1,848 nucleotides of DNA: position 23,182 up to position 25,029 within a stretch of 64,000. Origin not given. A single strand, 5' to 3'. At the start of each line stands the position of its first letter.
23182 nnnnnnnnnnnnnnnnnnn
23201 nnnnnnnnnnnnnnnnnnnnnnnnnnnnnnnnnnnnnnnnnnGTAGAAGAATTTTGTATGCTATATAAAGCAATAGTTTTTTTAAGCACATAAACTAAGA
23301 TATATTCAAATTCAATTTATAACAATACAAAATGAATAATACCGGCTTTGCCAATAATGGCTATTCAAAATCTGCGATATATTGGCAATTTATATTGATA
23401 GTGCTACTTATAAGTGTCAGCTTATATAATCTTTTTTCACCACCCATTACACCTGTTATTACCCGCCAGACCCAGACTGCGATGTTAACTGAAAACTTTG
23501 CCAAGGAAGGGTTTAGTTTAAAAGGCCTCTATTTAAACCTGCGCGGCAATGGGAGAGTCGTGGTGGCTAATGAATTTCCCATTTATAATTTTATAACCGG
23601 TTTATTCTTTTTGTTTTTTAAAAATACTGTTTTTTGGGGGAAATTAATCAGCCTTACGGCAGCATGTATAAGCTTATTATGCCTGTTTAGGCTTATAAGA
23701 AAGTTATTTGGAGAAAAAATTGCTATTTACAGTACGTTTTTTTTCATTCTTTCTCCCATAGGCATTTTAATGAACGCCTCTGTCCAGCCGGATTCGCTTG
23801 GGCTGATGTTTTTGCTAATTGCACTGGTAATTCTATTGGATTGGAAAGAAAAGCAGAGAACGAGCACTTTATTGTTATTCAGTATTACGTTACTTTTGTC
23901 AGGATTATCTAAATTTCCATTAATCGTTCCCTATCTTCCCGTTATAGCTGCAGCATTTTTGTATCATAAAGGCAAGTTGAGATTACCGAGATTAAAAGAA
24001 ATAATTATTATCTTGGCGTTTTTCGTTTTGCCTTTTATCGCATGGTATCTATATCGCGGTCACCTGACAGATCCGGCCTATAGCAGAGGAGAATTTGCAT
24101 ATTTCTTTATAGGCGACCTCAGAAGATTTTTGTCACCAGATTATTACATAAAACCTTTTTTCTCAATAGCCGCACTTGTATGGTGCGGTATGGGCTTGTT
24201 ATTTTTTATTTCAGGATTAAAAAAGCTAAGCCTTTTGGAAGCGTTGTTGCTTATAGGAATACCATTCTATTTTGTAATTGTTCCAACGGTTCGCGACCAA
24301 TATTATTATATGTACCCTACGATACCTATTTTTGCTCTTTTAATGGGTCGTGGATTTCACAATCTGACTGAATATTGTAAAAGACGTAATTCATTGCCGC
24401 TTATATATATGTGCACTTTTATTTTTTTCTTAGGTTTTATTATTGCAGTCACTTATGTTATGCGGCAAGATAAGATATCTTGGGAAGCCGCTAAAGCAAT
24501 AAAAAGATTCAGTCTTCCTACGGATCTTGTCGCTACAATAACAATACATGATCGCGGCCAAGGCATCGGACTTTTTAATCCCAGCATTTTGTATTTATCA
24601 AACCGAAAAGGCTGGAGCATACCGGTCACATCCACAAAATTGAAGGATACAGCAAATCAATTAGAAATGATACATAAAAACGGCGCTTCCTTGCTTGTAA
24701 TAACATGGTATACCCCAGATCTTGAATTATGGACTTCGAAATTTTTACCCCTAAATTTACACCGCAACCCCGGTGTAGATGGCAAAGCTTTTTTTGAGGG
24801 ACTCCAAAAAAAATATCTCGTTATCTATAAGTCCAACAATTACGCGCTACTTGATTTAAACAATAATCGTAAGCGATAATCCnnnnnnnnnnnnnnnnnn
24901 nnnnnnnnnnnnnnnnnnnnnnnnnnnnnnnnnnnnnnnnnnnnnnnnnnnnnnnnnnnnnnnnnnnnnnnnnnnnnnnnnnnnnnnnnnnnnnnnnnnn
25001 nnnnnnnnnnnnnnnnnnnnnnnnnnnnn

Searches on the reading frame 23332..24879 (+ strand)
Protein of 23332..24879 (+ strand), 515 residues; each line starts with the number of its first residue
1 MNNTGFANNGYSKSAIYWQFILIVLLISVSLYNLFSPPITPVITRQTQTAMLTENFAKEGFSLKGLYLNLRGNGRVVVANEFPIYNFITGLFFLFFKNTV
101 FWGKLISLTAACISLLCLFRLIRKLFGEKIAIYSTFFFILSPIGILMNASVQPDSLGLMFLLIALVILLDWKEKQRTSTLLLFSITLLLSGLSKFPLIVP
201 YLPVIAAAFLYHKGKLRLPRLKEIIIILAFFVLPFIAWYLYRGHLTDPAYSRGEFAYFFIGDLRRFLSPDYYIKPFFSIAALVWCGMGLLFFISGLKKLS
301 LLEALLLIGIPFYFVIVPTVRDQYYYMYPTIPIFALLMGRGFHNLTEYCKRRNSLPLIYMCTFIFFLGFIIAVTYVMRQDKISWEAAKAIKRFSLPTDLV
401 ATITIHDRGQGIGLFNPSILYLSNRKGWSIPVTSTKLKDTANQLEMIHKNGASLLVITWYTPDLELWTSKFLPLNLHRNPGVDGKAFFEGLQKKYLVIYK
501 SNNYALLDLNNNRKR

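Call 4: search_protein_families(library=pfam, proteins=[window:23332-24879:+], max_evalue=1)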
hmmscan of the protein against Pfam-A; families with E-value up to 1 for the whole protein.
window:23332-24879:+ (515 aa): 5 families
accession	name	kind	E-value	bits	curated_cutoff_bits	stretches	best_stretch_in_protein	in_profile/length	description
PF13231.12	PMT_2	-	1.4e-13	51.8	26.1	1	83-238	4-160/160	Dolichyl-phosphate-mannose-protein mannosyltransferase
PF19455.4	DUF5993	-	0.0048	17.5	27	1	158-192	3-36/50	Family of unknown function (DUF5993)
PF03901.23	Glyco_transf_22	-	0.012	15.3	23.8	1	98-390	75-378/414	Alg9-like mannosyltransferase family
PF25425.1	YfjL_N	-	0.11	13.3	27.8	1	13-70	2-60/97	YfjL-like, N-terminal domain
PF05529.17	Bap31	-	0.17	12.2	22.7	0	358-386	105-133/138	Bap31/Bap29 transmembrane region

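Call 5: search_protein_families(library=ncbifam, proteins=[window:23332-24879:+], max_evalue=1)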
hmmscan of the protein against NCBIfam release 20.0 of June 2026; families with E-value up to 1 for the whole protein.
window:23332-24879:+ (515 aa): 0 families

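Call 73: find_homologous_proteins(query=window:23332-24879:+, max_evalue=0.00001)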
Query window:23332-24879:+ (515 aa): 40 proteins with E <= 0.00001 among 8000 candidates.
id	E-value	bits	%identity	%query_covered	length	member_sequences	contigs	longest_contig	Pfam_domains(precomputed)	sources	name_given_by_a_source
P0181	0.0e+0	1149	100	100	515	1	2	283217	PF13231.13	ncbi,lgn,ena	-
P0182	1.9e-168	580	52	98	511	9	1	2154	PF13231.13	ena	-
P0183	9.2e-165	567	52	95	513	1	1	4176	PF13231.13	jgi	-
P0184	6.8e-159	548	49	97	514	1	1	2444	PF13231.13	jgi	jgi:hypothetical protein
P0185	4.8e-158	545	48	97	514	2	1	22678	PF13231.13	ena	-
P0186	7.1e-157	541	49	95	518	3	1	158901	PF13231.13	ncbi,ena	-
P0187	1.7e-156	540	50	94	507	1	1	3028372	PF13231.13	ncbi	ncbi:MAG: ArnT family glycosyltransferase [Candidatus Xenobiia bacterium LiM19]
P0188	1.1e-147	511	49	94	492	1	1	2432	PF13231.13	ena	-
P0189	4.8e-147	509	48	95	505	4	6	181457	PF13231.13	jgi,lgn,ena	-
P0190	2.8e-145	503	47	95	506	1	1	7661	PF03901.24,PF13231.13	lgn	-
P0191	4.7e-145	502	48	96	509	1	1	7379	PF13231.13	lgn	-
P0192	1.1e-142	495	47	94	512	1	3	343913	PF13231.13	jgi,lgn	jgi:hypothetical protein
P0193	3.4e-141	490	45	96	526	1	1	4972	PF13231.13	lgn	-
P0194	4.6e-141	489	45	99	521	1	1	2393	PF13231.13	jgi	jgi:4-amino-4-deoxy-L-arabinose transferase-like glycosyltransferase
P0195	1.1e-140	488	50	83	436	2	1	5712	PF13231.13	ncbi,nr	ncbi:MAG: glycosyltransferase family 39 protein, partial [Candidatus Omnitrophica bacterium]|nr:glyc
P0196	1.7e-140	487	48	94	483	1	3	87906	PF13231.13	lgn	-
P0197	2.4e-136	474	45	95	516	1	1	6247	PF13231.13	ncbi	-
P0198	1.8e-135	471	46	93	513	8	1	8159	PF13231.13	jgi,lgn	-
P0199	1.7e-134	468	43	95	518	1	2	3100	PF13231.13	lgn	-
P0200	3.8e-134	466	44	93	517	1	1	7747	PF13231.13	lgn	-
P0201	4.5e-134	466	44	96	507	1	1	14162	PF13231.13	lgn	-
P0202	9.8e-134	465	45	96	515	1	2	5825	PF13231.13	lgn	-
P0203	4.4e-133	463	45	91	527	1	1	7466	PF13231.13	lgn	-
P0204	1.1e-131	458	45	93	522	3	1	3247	PF13231.13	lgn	-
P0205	6.8e-131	456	44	94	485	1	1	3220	PF13231.13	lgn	-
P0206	9.1e-130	452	45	91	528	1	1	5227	PF13231.13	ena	-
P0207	4.9e-129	450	45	91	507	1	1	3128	PF13231.13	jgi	jgi:hypothetical protein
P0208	5.1e-129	449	45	99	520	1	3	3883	PF13231.13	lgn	-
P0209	6.8e-129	449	45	91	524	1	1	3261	PF13231.13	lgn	-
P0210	4.4e-123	430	44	96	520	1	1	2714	PF13231.13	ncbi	-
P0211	1.6e-122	428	43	94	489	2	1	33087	PF13231.13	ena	-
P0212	3.3e-121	424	42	98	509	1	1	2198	PF13231.13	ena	-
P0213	5.6e-118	413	42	92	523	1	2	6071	PF13231.13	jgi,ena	-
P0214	7.1e-106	373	41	86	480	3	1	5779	PF13231.13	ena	-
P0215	4.8e-102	360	43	86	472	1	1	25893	PF13231.13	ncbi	ncbi:MAG: ArnT family glycosyltransferase, partial [Ignavibacteriaceae bacterium]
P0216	1.3e-97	346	37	95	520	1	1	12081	PF13231.13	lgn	-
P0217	7.0e-96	340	35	95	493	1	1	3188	PF13231.13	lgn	-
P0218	2.6e-7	48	32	23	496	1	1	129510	PF13231.13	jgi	jgi:hypothetical protein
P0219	3.3e-7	48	29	28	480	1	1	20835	PF13231.13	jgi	jgi:4-amino-4-deoxy-L-arabinose transferase-like glycosyltransferase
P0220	3.4e-6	44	23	85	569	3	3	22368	PF13231.13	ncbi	-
